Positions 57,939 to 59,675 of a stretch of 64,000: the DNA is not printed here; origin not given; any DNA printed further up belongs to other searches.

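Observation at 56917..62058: Cytoplasmic reductive-dehalogenase-like gene translationally coupled to a TRZ/ATZ-type amidohydrolase behind two MFS transporters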

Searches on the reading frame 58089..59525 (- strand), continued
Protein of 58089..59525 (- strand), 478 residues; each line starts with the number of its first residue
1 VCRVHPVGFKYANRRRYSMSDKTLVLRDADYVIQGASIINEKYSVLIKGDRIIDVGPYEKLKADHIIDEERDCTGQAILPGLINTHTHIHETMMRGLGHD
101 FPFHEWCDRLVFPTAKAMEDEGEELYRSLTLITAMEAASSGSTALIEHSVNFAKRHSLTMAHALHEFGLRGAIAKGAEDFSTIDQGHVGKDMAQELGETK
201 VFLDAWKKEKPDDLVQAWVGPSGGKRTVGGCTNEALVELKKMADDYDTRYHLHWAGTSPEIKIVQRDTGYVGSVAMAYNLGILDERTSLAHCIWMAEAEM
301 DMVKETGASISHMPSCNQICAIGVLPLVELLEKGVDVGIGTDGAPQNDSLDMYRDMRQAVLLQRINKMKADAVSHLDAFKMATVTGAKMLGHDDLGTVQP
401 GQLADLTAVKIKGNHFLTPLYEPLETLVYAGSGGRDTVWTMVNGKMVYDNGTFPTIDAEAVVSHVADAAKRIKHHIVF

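Call 67: find_encoding_contigs(protein=P0148, flank=6000, max_places=2)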
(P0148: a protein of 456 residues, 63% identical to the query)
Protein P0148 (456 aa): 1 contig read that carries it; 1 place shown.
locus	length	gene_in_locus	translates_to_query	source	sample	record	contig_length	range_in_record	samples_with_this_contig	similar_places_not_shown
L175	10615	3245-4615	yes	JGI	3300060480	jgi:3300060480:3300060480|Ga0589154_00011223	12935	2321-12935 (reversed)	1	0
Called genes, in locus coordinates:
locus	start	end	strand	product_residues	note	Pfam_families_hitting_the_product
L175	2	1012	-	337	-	?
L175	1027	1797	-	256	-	PF02525:Flavodoxin_2, PF03358:FMN_red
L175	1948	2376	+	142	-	PF13474:SnoaL_3, PF14534:DUF4440 (weak)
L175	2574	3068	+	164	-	PF15956:DUF4760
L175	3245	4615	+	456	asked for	PF01979:Amidohydro_1, PF07969:Amidohydro_3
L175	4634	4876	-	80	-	-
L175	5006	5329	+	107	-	-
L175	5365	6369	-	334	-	-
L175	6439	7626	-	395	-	-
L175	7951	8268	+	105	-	PF01096:Zn_ribbon_TFIIS (faint), PF07282:Cas12f1-like_TNB (faint), PF07754:Ribosomal_aS21 (faint), PF08271:Zn_Ribbon_TF (faint), PF09723:Zn_ribbon_8 (faint), PF13248:Zn_ribbon_3 (faint)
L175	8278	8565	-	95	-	PF02597:ThiS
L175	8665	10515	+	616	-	PF02730:AFOR_N, PF01314:AFOR_C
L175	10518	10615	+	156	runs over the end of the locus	PF12797:Fer4_2 (faint), PF13187:Fer4_9 (faint), PF13237:Fer4_10 (weak), PF13247:Fer4_11, PF12838:Fer4_7 (weak), PF25160:LdpA_Fe-S-bd (weak), PF00037:Fer4 (weak), PF14697:Fer4_21 (weak), +3 more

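Call 68: find_encoding_contigs(protein=P0135, flank=6000, max_places=2)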
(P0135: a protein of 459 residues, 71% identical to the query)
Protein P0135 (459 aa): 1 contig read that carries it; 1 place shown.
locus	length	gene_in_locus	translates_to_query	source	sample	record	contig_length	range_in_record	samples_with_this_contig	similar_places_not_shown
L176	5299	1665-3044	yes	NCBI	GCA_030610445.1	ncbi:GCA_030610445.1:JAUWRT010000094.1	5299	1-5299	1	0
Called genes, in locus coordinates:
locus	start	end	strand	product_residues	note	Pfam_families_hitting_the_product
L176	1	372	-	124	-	?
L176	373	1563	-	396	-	PF01855:POR_N, PF02780:Transketolase_C (weak), PF17147:PFOR_II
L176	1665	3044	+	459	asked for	PF01979:Amidohydro_1, PF07969:Amidohydro_3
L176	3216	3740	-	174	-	-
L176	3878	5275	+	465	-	PF01523:PmbA_TldD_1st, PF19290:PmbA_TldD_2nd, PF19289:PmbA_TldD_3rd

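Call 70: fold_search(model_id=the predicted structure, library=pdb)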
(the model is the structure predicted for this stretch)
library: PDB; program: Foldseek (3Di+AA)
matches with E <= 10: 1466; with E <= 0.001: 295
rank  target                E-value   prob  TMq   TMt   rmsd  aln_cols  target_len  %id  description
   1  8is4_B                5.4e-43  1.00  0.88  0.90   2.3       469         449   25  Structure of an Isocytosine specific deaminase Vcz in complexed with 5-FU (released 2023-08-30)
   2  3lnp                  7.5e-42  1.00  0.90  0.93   2.2       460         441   25  Crystal Structure of Amidohydrolase family Protein OLEI01672_1_465 from Oleispira antarctica (released 2010-02-16)
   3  8is4_A                1.0e-41  1.00  0.89  0.90   2.3       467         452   25  Structure of an Isocytosine specific deaminase Vcz in complexed with 5-FU (released 2023-08-30)
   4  7ww2_B                1.3e-41  1.00  0.89  0.91   2.3       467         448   25  Structure of an Isocytosine specific deaminase Vcz (released 2023-02-22)
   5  7ww2_A                2.9e-41  1.00  0.88  0.90   2.3       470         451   25  Structure of an Isocytosine specific deaminase Vcz (released 2023-02-22)
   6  4gbd_B                3.5e-41  1.00  0.87  0.92   2.7       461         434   25  Crystal Structure Of Adenosine Deaminase From Pseudomonas Aeruginosa Pao1 with bound Zn and methylthio-coformycin (released 2013-06-12)
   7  4dyk_A                4.7e-41  1.00  0.88  0.92   2.2       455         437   25  Crystal structure of an adenosine deaminase from pseudomonas aeruginosa pao1 (target nysgrc-200449) with bound zn (released 2012-03-14)
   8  4gbd_A                8.6e-41  1.00  0.87  0.92   2.5       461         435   25  Crystal Structure Of Adenosine Deaminase From Pseudomonas Aeruginosa Pao1 with bound Zn and methylthio-coformycin (released 2013-06-12)
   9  4dzh                  1.2e-39  1.00  0.88  0.92   2.4       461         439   24  Crystal structure of an adenosine deaminase from xanthomonas campestris (target nysgrc-200456) with bound zn (released 2012-03-21)
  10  4f0s                  4.6e-39  1.00  0.86  0.91   2.9       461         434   25  Crystal structure of an adenosine deaminase homolog from Chromobacterium violaceum (target NYSGRC-019589) with bound ino (released 2012-06-06)
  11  4f0r                  1.0e-38  1.00  0.88  0.92   2.7       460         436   25  Crystal structure of an adenosine deaminase homolog from Chromobacterium violaceum (target NYSGRC-019589) bound Zn and 5 (released 2012-06-06)
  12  3ls9_A                1.5e-38  1.00  0.89  0.90   2.5       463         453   23  Crystal structure of atrazine chlorohydrolase TrzN from Arthrobacter aurescens TC1 complexed with zinc (released 2010-07-21)
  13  5hmd_A                2.3e-38  1.00  0.89  0.90   2.4       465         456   23  Crystal structure of triazine hydrolase variant (Y215H/E241Q) (released 2016-11-02)
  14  4l9x_A                2.5e-38  1.00  0.88  0.89   2.4       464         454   22  Triazine hydrolase from Arthobacter aurescens modified for maximum expression in E.coli (released 2014-05-21)
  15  4lh8_A                4.2e-38  1.00  0.89  0.90   2.5       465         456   23  Triazine hydrolase from Arthobacter aurescens modified for maximum expression in E.coli (released 2014-05-21)
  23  3hpa_A                2.2e-37  1.00  0.87  0.93   2.4       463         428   25  Crystal structure of an amidohydrolase gi:44264246 from an evironmental sample of sargasso sea (released 2009-06-16)
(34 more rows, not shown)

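Call 83: search_protein_families(library=ncbifam, proteins=[L171:339-1076:+, L171:4645-5889:-, L171:8679-9122:+, L171:7409-8578:+, L171:6001-7389:+], max_evalue=0.00001)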
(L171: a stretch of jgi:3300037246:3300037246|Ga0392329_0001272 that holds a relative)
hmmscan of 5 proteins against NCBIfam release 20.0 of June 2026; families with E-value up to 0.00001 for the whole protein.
L171:339-1076:+ (245 aa): 12 families
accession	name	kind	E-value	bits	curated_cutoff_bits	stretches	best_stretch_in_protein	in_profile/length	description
TIGR01718.1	Uridine-psphlse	equivalog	2.9e-69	233.1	280.3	1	5-238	9-244/245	uridine phosphorylase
NF008383.0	PRK11178.1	equivalog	1.1e-53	182.1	262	1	8-194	19-219/254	uridine phosphorylase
NF004489.0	PRK05819.1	subfamily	4.4e-40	137.4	230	1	5-201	11-210/236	DeoD-type purine-nucleoside phosphorylase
TIGR00107.1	deoD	equivalog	1.5e-35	122.8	232.25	1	5-198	7-203/232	purine-nucleoside phosphorylase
NF009914.0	PRK13374.1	subfamily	4e-31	108.4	338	1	5-202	11-211/235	DeoD-type purine-nucleoside phosphorylase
NF005500.0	PRK07115.1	equivalog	8.2e-23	81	264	1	8-240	27-249/261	AMP nucleosidase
TIGR01721.1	AMN-like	hypoth_equivalog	6.7e-19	68.1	307.2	1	22-195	37-208/269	AMP nucleosidase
NF004079.0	PRK05584.1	equivalog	4.6e-11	42.7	169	1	33-179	25-181/232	5'-methylthioadenosine/adenosylhomocysteine nucleosidase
TIGR03468.1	HpnG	hypoth_equivalog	2.9e-09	36.8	187.1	1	49-194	20-154/212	hopanoid-associated phosphorylase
TIGR01719.1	euk_UDPppase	equivalog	1e-07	31.5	249.95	1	50-154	79-194/287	uridine phosphorylase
TIGR01717.1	AMP-nucleosdse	equivalog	2.6e-07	29.8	364.7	1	46-180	260-405/478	AMP nucleosidase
TIGR01704.1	MTA_SAH-Nsdase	equivalog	3.7e-07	29.9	73.8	1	41-178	32-179/229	5'-methylthioadenosine/S-adenosylhomocysteine nucleosidase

L171:4645-5889:- (414 aa): 1 family
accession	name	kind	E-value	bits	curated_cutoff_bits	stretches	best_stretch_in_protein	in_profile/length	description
NF047927.1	ABC_BMP_B6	equivalog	2.5e-15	56.5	400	1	117-315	14-213/314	putative B6 ABC transporter substrate-binding protein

L171:8679-9122:+ (147 aa): 2 families
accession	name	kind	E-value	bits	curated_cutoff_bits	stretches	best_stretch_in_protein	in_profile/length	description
TIGR00691.1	spoT_relA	subfamily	1.7e-21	76.3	499.2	1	8-118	1-122/687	RelA/SpoT family protein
NF008303.0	PRK11092.1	equivalog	1.5e-13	49.9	947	1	7-82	25-99/702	bifunctional GTP diphosphokinase/guanosine-3',5'-bis pyrophosphate 3'-pyrophosphohydrolase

L171:7409-8578:+ (389 aa): 2 families
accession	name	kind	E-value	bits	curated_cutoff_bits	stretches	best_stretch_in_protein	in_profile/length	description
TIGR02486.1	RDH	subfamily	4.9e-63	213.9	160.35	1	102-377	2-314/314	reductive dehalogenase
TIGR00276.1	TIGR00276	equivalog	1.7e-10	40.4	200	1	226-296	132-198/337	tRNA epoxyqueuosine(34) reductase QueG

L171:6001-7389:+ (462 aa): 48 families (the best 25 are shown)
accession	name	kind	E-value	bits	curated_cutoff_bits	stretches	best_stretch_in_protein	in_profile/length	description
NF005557.0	PRK07228.1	equivalog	7.2e-95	318.3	522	1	8-457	2-438/445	5'-deoxyadenosine deaminase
NF004701.0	PRK06038.1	equivalog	2.3e-89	300.1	609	1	8-457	5-427/432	N-ethylammeline chlorohydrolase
NF006252.0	PRK08393.1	equivalog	4.7e-71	240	617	1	27-454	20-421/424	N-ethylammeline chlorohydrolase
NF006549.0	PRK09045.1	equivalog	8e-70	235.6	540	1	17-458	17-441/444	TRZ/ATZ family hydrolase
NF006055.0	PRK08203.1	equivalog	1.8e-68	231.1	532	1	8-458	5-452/455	8-oxoguanine deaminase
NF005540.0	PRK07203.1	equivalog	1.6e-56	191.8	444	1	9-457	2-439/444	putative aminohydrolase SsnA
TIGR03314.1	Se_ssnA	subfamily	1.5e-53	182.2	455.5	1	9-456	1-437/441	putative selenium metabolism protein SsnA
NF012037.0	PRK15493.1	equivalog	2.2e-53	181.6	779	1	43-449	37-426/435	bifunctional S-methyl-5'-thioadenosine deaminase/S-adenosylhomocysteine deaminase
NF006056.0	PRK08204.1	subfamily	2e-51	175.2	391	1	8-459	4-443/449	hypothetical protein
NF004995.0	PRK06380.1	subfamily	5.2e-50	170.6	567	1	9-446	3-413/418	metal-dependent hydrolase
NF009059.0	PRK12393.1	equivalog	6.1e-47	160.4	543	1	27-457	28-456/460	amidohydrolase family protein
TIGR02967.1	guan_deamin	equivalog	1.3e-45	156.1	375.4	1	25-395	4-362/401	guanine deaminase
NF005211.0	PRK06687.1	equivalog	3.3e-45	154.6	703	1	52-441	45-418/419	TRZ/ATZ family protein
NF004801.0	PRK06151.1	subfamily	7.1e-43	147.2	416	1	178-454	187-460/491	chlorohydrolase family protein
NF006679.0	PRK09228.1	subfamily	8.5e-39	133.5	351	1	20-402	24-394/433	guanine deaminase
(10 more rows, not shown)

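Call 89: search_protein_representatives(alignment_id=A2)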
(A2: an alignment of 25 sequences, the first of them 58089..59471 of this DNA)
Query: 25 sequences, 458 profile positions. Proteins with E-value up to 0.001 (for the whole library): 33170; up to 1e-10: 15194; up to 1e-30: 4353. The best 150 are listed.
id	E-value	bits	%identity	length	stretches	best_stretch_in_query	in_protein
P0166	3.8e-227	770.9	-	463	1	1-457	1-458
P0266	1.1e-142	492.4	-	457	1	4-455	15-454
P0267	3.0e-134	464.6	-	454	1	4-449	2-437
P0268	4.1e-120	418.0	-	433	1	6-449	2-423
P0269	4.5e-106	371.8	-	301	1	151-457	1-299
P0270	3.6e-95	335.8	-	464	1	21-454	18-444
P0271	5.3e-93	328.7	-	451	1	24-452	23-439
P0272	1.4e-92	327.2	-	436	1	5-450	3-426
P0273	3.3e-92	326.1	-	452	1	10-455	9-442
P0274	1.2e-91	324.2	-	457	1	17-450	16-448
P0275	1.6e-90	320.5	-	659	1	5-454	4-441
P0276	2.8e-90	319.7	-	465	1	18-448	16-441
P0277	3.2e-90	319.5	-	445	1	18-453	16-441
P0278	4.1e-90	319.2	-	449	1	3-456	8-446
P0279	4.9e-90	318.9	-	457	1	6-454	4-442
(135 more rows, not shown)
